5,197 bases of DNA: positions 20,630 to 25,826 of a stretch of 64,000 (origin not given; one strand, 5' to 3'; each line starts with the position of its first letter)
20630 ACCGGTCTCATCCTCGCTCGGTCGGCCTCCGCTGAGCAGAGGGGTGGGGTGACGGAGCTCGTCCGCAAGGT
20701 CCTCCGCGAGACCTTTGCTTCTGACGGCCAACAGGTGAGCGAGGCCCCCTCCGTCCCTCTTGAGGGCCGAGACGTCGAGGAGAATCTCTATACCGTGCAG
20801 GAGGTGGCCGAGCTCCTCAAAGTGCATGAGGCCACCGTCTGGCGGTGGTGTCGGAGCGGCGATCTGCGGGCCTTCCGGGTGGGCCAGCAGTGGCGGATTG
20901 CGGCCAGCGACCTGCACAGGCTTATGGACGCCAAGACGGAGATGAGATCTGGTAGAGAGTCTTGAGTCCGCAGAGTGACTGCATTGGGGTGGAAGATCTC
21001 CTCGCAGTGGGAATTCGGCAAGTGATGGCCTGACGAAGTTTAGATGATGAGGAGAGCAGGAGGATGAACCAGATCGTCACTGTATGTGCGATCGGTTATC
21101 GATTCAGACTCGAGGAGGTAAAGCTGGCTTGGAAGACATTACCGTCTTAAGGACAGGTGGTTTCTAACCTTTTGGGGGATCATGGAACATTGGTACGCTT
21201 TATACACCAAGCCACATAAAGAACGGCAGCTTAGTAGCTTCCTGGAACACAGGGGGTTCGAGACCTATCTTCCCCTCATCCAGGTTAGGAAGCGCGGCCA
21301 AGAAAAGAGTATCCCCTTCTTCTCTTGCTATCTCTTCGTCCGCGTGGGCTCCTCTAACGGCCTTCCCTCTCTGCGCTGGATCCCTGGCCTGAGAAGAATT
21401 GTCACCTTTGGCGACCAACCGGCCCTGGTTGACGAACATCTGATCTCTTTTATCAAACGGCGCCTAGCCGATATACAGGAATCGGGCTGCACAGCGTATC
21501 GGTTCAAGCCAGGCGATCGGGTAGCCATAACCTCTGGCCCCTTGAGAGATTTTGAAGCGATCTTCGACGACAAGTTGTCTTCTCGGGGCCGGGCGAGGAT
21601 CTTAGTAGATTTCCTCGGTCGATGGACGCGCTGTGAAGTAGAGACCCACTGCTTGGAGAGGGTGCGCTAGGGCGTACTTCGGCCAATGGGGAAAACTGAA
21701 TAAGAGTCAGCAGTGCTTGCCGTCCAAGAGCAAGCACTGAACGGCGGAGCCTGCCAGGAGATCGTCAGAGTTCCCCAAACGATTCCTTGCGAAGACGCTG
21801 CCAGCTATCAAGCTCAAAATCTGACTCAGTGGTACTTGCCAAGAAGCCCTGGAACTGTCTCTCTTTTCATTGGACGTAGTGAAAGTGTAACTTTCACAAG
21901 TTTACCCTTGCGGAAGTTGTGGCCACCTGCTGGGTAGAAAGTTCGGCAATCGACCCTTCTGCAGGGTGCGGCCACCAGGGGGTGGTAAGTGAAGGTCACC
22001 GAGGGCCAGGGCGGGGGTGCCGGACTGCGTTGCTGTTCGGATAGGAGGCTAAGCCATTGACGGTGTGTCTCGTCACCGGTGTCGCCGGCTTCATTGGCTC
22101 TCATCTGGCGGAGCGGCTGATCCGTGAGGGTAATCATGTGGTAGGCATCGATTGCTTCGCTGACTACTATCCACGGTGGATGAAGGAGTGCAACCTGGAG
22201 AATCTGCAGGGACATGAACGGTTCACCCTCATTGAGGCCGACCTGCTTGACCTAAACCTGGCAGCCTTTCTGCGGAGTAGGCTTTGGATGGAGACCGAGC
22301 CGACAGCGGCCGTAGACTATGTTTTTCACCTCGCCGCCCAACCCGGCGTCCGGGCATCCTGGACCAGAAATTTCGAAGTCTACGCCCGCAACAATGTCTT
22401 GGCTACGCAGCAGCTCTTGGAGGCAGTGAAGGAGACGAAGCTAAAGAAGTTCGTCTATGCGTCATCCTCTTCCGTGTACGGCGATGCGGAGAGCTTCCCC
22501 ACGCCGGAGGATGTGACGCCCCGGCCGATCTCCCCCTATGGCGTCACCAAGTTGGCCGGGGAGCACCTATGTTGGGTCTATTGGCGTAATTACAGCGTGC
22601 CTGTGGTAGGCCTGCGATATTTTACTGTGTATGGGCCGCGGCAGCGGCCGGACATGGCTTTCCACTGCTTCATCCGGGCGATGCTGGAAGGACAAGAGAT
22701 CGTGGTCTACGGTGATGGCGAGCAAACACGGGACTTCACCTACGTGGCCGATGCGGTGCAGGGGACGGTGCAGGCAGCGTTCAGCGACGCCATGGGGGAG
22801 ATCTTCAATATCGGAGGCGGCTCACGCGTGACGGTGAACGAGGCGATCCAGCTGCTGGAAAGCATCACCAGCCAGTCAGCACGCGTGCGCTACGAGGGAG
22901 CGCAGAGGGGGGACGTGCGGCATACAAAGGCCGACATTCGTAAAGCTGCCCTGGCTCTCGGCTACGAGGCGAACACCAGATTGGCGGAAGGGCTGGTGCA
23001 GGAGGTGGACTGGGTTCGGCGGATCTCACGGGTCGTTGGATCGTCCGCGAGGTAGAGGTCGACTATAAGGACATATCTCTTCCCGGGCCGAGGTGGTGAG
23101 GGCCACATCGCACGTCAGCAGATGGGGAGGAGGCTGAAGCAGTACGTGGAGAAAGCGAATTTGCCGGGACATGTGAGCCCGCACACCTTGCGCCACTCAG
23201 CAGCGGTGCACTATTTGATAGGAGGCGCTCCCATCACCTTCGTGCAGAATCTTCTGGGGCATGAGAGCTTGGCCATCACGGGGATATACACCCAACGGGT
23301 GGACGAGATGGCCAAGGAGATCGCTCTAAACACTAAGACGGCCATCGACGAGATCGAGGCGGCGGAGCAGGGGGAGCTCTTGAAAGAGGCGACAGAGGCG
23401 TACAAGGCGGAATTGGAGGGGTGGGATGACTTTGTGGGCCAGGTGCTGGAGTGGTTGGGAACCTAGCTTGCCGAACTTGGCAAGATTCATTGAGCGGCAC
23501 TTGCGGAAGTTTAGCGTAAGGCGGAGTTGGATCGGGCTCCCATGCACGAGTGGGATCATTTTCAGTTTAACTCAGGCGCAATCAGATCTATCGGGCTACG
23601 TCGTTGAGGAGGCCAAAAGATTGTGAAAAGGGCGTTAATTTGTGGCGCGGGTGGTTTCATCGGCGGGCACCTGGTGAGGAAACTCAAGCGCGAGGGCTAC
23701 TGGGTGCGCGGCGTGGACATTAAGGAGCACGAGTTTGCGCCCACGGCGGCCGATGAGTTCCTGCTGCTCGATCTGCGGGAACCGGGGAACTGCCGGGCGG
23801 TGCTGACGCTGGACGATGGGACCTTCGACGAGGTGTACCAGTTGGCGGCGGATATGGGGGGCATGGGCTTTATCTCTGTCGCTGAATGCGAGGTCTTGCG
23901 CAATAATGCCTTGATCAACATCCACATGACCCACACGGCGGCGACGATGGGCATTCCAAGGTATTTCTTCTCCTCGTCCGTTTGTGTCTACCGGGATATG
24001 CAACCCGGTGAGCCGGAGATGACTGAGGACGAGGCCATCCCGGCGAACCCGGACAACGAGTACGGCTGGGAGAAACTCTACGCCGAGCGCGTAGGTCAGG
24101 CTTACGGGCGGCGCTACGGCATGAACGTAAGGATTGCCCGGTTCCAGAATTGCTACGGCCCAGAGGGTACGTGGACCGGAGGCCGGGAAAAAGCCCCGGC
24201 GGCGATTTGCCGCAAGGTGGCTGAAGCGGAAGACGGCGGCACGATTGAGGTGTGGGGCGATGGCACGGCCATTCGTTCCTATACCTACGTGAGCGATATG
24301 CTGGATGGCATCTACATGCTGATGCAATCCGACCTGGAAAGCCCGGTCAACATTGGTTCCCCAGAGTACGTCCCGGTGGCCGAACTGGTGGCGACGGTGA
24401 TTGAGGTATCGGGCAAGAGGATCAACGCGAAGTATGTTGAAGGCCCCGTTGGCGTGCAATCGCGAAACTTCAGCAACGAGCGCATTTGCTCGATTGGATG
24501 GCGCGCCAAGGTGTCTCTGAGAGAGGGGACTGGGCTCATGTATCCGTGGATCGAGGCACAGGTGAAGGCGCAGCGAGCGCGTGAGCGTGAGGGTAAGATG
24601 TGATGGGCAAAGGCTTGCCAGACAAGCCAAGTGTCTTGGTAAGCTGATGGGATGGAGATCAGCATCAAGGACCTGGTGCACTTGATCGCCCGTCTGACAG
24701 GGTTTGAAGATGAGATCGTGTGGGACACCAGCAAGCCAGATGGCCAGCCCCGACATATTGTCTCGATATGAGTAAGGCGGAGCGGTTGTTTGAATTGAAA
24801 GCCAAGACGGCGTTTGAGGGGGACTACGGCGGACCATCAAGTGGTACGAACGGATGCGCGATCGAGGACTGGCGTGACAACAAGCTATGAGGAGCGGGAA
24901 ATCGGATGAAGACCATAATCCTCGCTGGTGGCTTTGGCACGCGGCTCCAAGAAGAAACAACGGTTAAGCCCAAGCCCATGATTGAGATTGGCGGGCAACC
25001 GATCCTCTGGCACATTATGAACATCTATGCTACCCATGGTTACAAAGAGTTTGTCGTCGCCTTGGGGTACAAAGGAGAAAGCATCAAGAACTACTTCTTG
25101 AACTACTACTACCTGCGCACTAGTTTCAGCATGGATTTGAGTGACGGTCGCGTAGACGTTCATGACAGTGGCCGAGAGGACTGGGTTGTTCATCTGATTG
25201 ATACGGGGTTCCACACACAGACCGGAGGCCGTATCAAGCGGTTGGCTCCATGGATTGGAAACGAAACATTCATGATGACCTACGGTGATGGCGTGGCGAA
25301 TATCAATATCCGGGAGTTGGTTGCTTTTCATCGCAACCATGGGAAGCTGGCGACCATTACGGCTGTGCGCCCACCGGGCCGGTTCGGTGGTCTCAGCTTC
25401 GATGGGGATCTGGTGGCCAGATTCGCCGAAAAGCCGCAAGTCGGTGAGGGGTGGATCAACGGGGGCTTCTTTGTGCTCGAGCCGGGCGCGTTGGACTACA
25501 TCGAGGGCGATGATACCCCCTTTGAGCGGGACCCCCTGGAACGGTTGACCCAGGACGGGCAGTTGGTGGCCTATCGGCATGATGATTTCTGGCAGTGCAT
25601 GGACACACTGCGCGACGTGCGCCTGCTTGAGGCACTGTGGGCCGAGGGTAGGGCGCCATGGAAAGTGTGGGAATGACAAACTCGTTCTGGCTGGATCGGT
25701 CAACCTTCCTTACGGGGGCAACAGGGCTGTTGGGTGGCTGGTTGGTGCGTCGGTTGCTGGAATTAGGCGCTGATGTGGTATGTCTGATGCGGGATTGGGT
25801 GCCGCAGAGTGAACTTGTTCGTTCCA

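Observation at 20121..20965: Novel architecture: the WbaP-type N-terminal membrane domain fused to an excisionase-family HTH, at the head of the glycan operon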

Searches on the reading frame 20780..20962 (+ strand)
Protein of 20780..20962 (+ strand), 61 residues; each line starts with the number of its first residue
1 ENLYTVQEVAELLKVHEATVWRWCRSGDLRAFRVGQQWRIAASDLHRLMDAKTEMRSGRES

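Call 34: search_solved_structures(query=window:20780-20962:+, max_evalue=1)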
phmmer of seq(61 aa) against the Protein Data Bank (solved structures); distinct sequences matched with E-value up to 1: 4.
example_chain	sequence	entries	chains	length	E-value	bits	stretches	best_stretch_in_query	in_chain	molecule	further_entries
6amk_A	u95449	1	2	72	0.0077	19.8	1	3-57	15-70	Putative DNA-binding protein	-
6ama_A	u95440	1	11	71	0.01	19.4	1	2-56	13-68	Putative DNA-binding protein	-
8jbs_A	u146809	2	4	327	0.54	14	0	3-35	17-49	Putative cobalamin binding protein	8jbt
4j2n_A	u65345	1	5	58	0.81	13.5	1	5-45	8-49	Gp37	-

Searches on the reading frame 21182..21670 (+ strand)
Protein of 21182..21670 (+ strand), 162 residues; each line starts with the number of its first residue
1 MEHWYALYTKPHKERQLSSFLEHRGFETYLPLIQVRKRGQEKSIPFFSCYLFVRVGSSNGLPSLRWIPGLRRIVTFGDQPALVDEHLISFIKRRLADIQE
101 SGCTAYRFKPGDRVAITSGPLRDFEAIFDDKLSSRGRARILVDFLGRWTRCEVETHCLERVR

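Call 4: search_protein_families(library=pfam, proteins=[window:21182-21670:+], max_evalue=0.1)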
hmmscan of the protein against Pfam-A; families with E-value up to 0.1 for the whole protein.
window:21182-21670:+ (162 aa): 1 family
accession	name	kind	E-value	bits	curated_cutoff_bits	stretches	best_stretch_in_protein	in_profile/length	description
PF02357.24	NusG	-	2.2e-14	54.1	22.2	1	3-89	2-90/93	Transcription termination factor nusG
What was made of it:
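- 21182..21670 (+): Specialised NusG paralog (RfaH/UpxY/LoaP-like), the conserved partner gene. Pfam NusG matches at E 2e-14 (call 4).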

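Call 66: search_protein_families(library=ncbifam, proteins=[window:21182-21670:+], max_evalue=0.01)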
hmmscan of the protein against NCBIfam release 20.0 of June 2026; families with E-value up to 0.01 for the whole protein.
window:21182-21670:+ (162 aa): 5 families
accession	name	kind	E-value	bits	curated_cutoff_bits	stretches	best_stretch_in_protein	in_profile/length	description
TIGR01955.1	RfaH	equivalog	1.5e-27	96.6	144.5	1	4-156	1-156/159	transcription/translation regulatory transformer protein RfaH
NF006534.0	PRK09014.1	equivalog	4.4e-19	69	124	1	1-154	1-155/162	transcription/translation regulatory transformer protein RfaH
NF033644.1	antiterm_UpxY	subfamily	3e-18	66.3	100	1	4-146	1-150/164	UpxY family transcription antiterminator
NF033641.1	antiterm_LoaP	exception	5.5e-11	42.9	125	1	4-159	1-165/166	antiterminator LoaP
TIGR00922.1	nusG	equivalog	3.8e-10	39.9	135.7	1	34-159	43-170/172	transcription termination/antitermination protein NusG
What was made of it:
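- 21182..21670 (+): NCBIfam RfaH scores 96.6 bits and UpxY 66 bits, both below cut-off (call 66).
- Checked: Its best NCBIfam matches are RfaH and UpxY, both below cut-off (calls 4, 66).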

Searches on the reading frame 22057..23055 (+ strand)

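Call 4: search_protein_families(library=pfam, proteins=[window:22057-23055:+], max_evalue=0.1)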
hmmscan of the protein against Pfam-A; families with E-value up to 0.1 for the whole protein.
window:22057-23055:+ (332 aa): 9 families
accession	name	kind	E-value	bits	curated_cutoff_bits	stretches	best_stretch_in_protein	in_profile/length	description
PF01370.27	Epimerase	-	5.6e-60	203.2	20.9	1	5-253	2-240/240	NAD dependent epimerase/dehydratase family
PF16363.11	GDP_Man_Dehyd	-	2.6e-55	188.6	27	1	5-313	1-329/332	GDP-mannose 4,6 dehydratase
PF01073.25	3Beta_HSD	-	9.3e-15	54.8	22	1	5-240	1-228/280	3-beta hydroxysteroid dehydrogenase/isomerase family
PF07993.18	NAD_binding_4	-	8.5e-14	51.8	20.1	1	6-193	1-209/258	Male sterility protein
PF02719.21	Polysacc_synt_2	-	3.4e-12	46.6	20.2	1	5-272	2-248/293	Polysaccharide biosynthesis protein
PF04321.23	RmlD_sub_bind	-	5.4e-10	39.3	27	1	4-245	3-201/287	RmlD substrate binding domain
PF13460.12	NAD_binding_10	-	0.00059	20.2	27.2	1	8-149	1-111/184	NAD(P)H-binding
PF08659.16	KR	-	0.0033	17.8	22.6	1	4-140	3-140/180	KR domain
PF00106.31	adh_short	-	0.0054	16.7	26.6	1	3-65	2-60/195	short chain dehydrogenase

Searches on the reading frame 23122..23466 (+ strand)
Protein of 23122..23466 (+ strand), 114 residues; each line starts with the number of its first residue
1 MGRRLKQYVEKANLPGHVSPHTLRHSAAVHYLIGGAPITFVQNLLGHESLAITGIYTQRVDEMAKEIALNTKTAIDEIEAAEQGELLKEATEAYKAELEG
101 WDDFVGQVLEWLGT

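Call 40: search_protein_families(library=pfam, proteins=[window:23122-23466:+], max_evalue=0.00001)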
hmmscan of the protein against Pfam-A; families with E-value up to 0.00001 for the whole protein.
window:23122-23466:+ (114 aa): 1 family
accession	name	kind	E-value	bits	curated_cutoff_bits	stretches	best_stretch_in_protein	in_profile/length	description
PF00589.27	Phage_integrase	-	5.7e-15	55.9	27.1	1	3-60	112-169/172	Phage integrase family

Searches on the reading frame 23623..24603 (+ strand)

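Call 40: search_protein_families(library=pfam, proteins=[window:23623-24603:+], max_evalue=0.00001)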
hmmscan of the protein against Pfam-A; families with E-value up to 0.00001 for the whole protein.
window:23623-24603:+ (326 aa): 2 families
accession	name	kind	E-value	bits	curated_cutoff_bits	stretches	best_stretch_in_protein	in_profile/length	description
PF01370.27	Epimerase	-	1.1e-43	149.8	20.9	1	4-245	1-240/240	NAD dependent epimerase/dehydratase family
PF16363.11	GDP_Man_Dehyd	-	6.7e-25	88.7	27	1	5-270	1-273/332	GDP-mannose 4,6 dehydratase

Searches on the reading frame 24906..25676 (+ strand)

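Call 40: search_protein_families(library=pfam, proteins=[window:24906-25676:+], max_evalue=0.00001)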
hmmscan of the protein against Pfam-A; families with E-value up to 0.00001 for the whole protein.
window:24906-25676:+ (256 aa): 2 families
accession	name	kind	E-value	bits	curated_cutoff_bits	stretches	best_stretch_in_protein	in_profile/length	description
PF00483.29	NTP_transferase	-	6.7e-20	72.1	21.2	1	2-230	1-227/245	Nucleotidyl transferase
PF12804.13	NTP_transf_3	-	2.2e-07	31.7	27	1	4-56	2-49/160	MobA-like NTP transferase domain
